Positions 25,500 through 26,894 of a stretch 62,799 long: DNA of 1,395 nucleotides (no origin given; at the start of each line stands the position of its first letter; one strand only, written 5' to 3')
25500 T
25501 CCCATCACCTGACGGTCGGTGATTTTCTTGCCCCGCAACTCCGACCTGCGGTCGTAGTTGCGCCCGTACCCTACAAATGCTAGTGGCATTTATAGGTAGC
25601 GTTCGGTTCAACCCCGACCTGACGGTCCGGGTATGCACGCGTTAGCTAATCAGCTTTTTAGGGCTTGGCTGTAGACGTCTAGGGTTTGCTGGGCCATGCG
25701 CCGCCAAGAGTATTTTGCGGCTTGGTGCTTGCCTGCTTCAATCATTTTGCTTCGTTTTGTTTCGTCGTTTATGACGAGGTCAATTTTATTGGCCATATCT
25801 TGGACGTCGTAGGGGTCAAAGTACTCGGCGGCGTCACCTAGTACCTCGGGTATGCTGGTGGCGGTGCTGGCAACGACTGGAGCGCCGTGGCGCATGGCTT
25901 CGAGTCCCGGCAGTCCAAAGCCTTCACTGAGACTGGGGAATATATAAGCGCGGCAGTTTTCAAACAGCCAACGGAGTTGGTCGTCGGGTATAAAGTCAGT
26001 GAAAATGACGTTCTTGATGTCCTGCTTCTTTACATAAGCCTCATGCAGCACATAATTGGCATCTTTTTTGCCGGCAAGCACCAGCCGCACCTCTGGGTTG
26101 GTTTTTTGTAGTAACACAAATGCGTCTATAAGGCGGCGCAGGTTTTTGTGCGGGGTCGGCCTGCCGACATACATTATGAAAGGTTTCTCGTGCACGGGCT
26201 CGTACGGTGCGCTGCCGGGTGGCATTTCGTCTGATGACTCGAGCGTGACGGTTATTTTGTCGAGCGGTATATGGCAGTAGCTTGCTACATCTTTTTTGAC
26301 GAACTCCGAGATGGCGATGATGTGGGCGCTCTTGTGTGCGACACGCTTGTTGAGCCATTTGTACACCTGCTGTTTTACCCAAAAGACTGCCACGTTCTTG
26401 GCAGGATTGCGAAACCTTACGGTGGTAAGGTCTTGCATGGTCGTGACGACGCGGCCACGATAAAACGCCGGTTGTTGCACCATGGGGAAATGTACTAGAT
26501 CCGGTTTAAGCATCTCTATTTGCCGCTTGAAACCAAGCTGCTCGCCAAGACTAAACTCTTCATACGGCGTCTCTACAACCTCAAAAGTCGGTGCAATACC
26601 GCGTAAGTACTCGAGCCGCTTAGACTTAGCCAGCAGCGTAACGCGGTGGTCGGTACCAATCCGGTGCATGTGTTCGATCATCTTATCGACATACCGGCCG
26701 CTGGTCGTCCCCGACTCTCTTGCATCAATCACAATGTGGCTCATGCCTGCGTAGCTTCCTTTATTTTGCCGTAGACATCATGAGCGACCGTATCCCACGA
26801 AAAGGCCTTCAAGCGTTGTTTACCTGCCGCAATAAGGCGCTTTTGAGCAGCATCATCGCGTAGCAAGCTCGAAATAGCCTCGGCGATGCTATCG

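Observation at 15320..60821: Dispersed 46-70-bp element with two rGTGAAA half-sites at a fixed three-helical-turn spacing (five copies plus one half copy)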

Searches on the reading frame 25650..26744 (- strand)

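Call 18: search_protein_families(library=pfam, proteins=[window:25650-26744:-])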
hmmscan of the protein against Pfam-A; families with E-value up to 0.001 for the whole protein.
window:25650-26744:- (364 aa): 6 families
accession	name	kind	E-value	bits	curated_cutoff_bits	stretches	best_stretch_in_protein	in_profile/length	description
PF00534.26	Glycos_transf_1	-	2.5e-36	125.2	26.4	1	184-340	12-171/172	Glycosyl transferases group 1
PF13692.12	Glyco_trans_1_4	-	4.9e-26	92.1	27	1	188-327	2-142/142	Glycosyl transferases group 1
PF20706.3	GT4-conflict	-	9.8e-13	48.3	26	1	138-352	146-383/385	Family 4 Glycosyltransferase in conflict systems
PF13439.12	Glyco_transf_4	-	3.8e-10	40.5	28.5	1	16-166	5-161/170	Glycosyltransferase Family 4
PF13524.12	Glyco_trans_1_2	-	5.6e-08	33.3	25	1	214-356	10-144/144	Glycosyl transferase-like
PF13579.12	Glyco_trans_4_4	-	3e-06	28.1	29.7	1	15-166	3-154/158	Glycosyl transferase 4-like domain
